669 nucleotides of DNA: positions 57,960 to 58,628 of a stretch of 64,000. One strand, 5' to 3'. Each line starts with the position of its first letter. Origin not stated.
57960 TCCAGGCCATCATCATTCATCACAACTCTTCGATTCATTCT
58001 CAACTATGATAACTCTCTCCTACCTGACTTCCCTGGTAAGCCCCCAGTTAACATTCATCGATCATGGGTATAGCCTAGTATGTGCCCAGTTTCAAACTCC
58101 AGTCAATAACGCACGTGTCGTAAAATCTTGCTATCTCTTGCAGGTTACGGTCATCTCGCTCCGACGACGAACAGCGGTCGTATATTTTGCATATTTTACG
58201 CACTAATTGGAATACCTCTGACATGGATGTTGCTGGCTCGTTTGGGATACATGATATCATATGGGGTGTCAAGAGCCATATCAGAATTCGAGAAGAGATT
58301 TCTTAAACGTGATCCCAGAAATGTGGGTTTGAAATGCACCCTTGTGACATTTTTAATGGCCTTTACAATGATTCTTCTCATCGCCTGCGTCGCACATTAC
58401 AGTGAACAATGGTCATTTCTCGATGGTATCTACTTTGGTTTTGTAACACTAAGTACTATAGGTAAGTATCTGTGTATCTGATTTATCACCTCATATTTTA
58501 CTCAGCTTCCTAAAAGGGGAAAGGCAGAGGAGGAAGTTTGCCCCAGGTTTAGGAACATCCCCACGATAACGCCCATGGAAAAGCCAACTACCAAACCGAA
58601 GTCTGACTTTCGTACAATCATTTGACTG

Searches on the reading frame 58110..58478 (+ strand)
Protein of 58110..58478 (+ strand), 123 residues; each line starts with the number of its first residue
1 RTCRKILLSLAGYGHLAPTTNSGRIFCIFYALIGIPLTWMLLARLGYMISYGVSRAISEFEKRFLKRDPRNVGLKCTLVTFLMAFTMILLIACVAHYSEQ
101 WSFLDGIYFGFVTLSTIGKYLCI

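Call 60: search_protein_families(library=pfam, proteins=[window:58110-58478:+], max_evalue=0.001)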
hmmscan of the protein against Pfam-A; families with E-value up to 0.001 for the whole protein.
window:58110-58478:+ (123 aa): 1 family
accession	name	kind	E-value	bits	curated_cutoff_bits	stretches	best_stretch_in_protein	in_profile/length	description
PF07885.22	Ion_trans_2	-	3.1e-16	59.5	22.5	2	12-49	40-77/79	Ion channel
